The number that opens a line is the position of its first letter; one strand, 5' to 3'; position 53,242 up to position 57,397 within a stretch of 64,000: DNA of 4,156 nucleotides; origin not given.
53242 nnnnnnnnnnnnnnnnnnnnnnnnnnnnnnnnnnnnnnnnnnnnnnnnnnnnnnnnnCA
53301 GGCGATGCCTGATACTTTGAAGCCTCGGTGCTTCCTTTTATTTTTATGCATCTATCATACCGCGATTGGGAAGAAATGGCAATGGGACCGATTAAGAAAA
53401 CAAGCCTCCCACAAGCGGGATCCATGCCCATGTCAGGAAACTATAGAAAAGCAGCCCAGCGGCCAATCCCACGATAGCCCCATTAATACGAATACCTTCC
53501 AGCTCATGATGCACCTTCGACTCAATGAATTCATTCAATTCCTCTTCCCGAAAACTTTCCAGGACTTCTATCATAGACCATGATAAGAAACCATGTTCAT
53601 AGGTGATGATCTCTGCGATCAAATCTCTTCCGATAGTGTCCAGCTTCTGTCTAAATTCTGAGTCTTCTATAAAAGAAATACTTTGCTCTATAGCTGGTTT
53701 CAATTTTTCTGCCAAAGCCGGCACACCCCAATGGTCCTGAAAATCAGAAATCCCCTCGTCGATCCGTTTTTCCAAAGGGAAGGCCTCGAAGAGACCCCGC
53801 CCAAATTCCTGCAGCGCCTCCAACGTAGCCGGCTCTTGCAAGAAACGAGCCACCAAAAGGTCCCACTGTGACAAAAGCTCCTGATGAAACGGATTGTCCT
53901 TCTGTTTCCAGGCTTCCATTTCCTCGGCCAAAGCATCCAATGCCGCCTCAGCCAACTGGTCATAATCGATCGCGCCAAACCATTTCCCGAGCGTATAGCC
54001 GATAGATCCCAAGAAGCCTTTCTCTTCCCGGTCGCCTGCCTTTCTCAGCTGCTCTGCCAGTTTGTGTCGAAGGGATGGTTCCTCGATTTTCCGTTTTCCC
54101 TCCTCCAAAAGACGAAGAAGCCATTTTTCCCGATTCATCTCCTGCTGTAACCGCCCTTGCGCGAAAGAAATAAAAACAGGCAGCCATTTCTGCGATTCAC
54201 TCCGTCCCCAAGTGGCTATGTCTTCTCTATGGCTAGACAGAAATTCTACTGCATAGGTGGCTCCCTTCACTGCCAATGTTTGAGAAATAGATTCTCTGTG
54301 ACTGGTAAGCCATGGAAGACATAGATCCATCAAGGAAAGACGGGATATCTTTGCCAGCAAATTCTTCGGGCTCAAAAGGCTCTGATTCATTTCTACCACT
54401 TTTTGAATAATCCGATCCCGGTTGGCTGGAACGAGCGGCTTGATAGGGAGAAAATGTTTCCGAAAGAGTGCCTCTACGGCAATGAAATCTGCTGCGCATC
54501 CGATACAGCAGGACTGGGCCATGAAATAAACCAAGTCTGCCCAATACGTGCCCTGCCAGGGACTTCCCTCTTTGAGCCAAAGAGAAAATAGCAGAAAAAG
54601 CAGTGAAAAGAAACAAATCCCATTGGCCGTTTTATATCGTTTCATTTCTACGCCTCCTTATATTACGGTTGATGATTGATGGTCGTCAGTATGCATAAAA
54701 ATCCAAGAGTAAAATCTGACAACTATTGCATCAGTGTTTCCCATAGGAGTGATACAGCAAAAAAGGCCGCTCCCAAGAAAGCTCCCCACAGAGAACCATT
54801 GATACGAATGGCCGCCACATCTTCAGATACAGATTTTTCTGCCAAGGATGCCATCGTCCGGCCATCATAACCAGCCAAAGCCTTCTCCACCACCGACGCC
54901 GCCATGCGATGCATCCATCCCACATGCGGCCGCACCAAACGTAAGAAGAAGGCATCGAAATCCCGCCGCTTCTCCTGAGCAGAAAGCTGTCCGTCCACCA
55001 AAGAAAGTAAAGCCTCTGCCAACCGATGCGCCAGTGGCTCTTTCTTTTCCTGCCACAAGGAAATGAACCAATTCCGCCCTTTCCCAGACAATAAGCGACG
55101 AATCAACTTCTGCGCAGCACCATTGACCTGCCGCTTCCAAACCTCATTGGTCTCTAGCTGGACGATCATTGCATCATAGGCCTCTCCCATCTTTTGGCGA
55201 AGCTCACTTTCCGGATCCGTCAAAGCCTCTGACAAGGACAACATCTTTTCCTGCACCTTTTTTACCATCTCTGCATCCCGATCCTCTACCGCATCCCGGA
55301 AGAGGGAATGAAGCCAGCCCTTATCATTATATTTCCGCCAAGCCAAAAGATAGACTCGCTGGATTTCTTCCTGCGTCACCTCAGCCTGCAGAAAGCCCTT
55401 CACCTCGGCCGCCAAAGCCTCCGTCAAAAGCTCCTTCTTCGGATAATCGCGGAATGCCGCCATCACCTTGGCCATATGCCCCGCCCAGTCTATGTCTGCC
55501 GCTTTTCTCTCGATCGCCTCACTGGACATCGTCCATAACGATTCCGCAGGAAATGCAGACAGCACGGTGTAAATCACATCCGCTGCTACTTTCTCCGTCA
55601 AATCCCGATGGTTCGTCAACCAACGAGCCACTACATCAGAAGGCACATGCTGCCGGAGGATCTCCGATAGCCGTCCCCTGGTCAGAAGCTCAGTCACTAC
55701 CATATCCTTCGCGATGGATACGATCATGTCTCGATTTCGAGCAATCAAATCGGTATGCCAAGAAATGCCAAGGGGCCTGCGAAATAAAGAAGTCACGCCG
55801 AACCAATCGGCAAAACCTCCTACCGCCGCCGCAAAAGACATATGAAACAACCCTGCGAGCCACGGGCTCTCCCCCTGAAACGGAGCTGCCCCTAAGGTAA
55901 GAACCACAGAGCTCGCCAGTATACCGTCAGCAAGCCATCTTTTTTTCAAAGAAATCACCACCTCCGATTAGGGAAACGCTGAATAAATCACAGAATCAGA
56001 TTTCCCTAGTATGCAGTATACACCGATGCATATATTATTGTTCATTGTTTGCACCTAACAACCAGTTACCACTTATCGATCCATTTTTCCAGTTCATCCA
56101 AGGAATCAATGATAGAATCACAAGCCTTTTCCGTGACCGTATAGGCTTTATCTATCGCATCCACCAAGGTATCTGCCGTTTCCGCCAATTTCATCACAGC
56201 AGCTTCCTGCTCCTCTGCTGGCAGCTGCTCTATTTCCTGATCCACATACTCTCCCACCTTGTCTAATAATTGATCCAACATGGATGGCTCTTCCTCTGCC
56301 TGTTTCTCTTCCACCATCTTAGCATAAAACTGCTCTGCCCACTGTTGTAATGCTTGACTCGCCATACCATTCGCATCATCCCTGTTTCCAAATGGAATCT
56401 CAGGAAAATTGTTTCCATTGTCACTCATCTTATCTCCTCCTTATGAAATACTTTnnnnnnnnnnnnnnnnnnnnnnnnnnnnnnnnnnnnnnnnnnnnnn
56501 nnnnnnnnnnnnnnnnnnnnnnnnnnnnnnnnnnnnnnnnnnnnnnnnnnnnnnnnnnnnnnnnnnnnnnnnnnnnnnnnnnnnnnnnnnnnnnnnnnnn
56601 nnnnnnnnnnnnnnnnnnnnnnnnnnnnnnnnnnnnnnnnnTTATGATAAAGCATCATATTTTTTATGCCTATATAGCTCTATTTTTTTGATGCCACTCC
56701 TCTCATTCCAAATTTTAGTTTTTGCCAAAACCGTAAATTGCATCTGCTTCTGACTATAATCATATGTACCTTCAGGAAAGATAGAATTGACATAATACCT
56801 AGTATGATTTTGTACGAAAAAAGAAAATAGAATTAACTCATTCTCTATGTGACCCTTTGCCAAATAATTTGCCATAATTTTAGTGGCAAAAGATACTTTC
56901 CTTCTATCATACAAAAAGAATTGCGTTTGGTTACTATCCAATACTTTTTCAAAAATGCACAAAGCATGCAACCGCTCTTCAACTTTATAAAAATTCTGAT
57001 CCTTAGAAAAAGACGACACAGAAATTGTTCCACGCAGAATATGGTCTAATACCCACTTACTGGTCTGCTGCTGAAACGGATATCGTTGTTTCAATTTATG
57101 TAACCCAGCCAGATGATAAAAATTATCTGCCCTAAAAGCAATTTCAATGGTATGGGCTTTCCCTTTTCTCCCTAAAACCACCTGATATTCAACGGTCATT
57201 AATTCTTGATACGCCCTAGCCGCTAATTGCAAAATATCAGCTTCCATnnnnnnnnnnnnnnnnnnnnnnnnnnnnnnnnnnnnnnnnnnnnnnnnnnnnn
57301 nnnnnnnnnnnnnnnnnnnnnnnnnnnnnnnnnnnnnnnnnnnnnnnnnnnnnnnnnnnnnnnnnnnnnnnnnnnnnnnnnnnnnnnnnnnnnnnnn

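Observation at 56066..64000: Low-GC accessory island: HerA-like giant ATPase, glycine-zipper membrane protein, and independently promoted small-gene cassettes (candidate undescribed conflict/defence module)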

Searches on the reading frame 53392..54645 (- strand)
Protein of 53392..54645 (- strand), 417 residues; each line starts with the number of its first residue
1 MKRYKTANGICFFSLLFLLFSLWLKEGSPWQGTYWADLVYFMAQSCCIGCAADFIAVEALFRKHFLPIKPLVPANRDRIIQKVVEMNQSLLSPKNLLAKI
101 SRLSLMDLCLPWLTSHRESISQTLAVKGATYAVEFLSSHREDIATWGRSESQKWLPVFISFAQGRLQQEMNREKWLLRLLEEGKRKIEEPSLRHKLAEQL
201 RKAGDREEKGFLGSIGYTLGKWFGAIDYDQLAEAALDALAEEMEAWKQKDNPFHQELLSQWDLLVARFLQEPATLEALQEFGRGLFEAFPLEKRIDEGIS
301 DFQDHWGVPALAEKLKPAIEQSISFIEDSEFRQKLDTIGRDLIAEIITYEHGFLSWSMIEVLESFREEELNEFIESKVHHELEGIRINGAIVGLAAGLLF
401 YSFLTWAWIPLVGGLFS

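Call 3: search_protein_families(library=pfam, proteins=[window:53392-54645:-], max_evalue=0.1)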
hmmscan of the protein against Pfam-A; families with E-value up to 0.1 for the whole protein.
window:53392-54645:- (417 aa): 1 family
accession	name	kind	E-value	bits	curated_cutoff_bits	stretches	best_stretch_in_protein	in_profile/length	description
PF04286.17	DUF445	-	1.2e-32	114.7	33.8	1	47-406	5-367/368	Protein of unknown function (DUF445)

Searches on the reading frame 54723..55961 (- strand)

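Call 3: search_protein_families(library=pfam, proteins=[window:54723-55961:-], max_evalue=0.1)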
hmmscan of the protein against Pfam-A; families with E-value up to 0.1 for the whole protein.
window:54723-55961:- (412 aa): 3 families
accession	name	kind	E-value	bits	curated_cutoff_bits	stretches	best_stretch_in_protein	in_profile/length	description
PF04286.17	DUF445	-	3.3e-49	169.2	33.8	1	44-406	3-367/368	Protein of unknown function (DUF445)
PF23593.1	HEAT_ATR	-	0.035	14.5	27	1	108-154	23-68/99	Serine/threonine-protein kinase ATR-like, HEAT repeats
PF11897.13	DUF3417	-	0.071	14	25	0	113-180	18-84/109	Protein of unknown function (DUF3417)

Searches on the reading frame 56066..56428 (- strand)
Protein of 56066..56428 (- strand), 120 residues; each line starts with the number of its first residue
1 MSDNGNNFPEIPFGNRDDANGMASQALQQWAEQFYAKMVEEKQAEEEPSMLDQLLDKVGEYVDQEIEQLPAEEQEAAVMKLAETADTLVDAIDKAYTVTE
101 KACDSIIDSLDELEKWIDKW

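Call 3: search_protein_families(library=pfam, proteins=[window:56066-56428:-], max_evalue=0.1)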
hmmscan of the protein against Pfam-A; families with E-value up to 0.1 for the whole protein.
window:56066-56428:- (120 aa): 7 families
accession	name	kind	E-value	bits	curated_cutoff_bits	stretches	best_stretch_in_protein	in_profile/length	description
PF05816.16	TelA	-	0.00095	18.8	30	1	23-114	31-110/332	Toxic anion resistance protein (TelA)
PF22733.1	NNH1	-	0.0034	18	27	1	50-90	54-93/177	NACHT N-terminal Helical domain 1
PF00616.24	RasGAP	-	0.0058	17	28.3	1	24-113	40-130/207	GTPase-activator protein for Ras-like GTPase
PF08339.15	RTX_C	-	0.027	15.1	30.2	1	22-85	27-87/132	RTX C-terminal domain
PF20504.3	IntS14_C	-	0.037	14.7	25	1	30-96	26-91/104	Integrator complex subunit 14, alpha-helical domain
PF05205.17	COMPASS-Shg1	-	0.047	14.9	24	0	45-110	29-86/102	COMPASS (Complex proteins associated with Set1p) component shg1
PF23565.1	ARM_TANGO6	-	0.079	12.9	27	1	22-113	66-152/260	Transport and Golgi organization protein 6 homolog, ARM-like repeat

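Call 4: search_protein_families(library=padloc, proteins=[window:56066-56428:-], max_evalue=0.1)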
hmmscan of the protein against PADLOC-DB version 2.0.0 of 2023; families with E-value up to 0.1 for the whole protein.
window:56066-56428:- (120 aa): 0 families

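Call 5: search_protein_families(library=ncbifam, proteins=[window:56066-56428:-], max_evalue=0.1)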
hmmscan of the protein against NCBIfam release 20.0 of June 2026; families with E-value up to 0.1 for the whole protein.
window:56066-56428:- (120 aa): 4 families
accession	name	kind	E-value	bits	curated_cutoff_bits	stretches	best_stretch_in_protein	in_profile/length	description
NF046055.1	restr_BPTD_3080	equivalog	0.024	12.5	800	1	26-106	742-821/970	BPTD_3080 family restriction endonuclease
NF006550.0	PRK09047.1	equivalog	0.042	13.3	173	1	40-88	111-159/194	RNA polymerase sigma factor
NF053561.1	Rkd2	equivalog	0.051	13.2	290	1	37-77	130-170/196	arcadin-2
NF053607.1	CHU_0125_OmpA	equivalog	0.092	11.2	620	0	30-113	71-154/639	CHU_0125 family OmpA-like outer membrane integrity protein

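Call 6: search_protein_families(library=phrogs, proteins=[window:56066-56428:-], max_evalue=0.1)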
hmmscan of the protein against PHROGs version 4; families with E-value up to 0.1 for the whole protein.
window:56066-56428:- (120 aa): 3 families
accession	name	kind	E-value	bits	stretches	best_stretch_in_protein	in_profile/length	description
phrog_1538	-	tail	0.0047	16.7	1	20-115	201-292/811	tail length tape measure protein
phrog_4682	-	unknown function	0.013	15.9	1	63-118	195-251/280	-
phrog_29841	-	unknown function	0.023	16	1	26-88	28-91/105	-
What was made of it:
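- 56066..56428 (-): Acidic 120-aa protein (pI 4.05). Accessory cassette. No family match above noise (calls 3-6).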

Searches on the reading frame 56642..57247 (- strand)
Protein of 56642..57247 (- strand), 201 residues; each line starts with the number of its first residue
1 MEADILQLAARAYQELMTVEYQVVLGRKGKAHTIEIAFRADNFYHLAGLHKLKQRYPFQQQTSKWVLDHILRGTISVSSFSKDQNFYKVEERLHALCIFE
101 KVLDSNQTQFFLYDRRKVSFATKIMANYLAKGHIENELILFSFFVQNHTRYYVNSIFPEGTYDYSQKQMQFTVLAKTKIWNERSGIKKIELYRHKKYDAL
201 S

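Call 3: search_protein_families(library=pfam, proteins=[window:56642-57247:-], max_evalue=0.1)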
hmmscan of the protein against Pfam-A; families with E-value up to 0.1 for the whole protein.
window:56642-57247:- (201 aa): 2 families
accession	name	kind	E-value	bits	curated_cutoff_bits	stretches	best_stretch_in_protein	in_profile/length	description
PF18813.6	PBECR4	-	1.3e-25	91.3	27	1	5-182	1-177/188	phage-Barnase-EndoU-ColicinE5/D-RelE like nuclease4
PF16128.11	DUF4840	-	0.019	15.4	24.4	0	153-179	116-141/143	Domain of unknown function (DUF4840)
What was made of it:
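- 56642..57247 (-): PBECR4-family predicted nuclease (201 aa, pI 9.5). Accessory cassette that is present, absent or truncated among strains. Pfam PF18813 E 1e-25 (call 3).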

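Call 4: search_protein_families(library=padloc, proteins=[window:56642-57247:-], max_evalue=0.1)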
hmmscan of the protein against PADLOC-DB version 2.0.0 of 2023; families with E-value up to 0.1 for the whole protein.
window:56642-57247:- (201 aa): 0 families

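Call 5: search_protein_families(library=ncbifam, proteins=[window:56642-57247:-], max_evalue=0.1)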
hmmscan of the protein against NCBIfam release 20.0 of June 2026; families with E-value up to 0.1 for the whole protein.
window:56642-57247:- (201 aa): 0 families

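Call 6: search_protein_families(library=phrogs, proteins=[window:56642-57247:-], max_evalue=0.1)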
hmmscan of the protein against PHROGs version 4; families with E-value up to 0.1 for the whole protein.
window:56642-57247:- (201 aa): 1 family
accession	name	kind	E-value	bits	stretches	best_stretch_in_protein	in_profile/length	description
phrog_3446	-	unknown function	1.8e-06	29.2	1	31-129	37-130/179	-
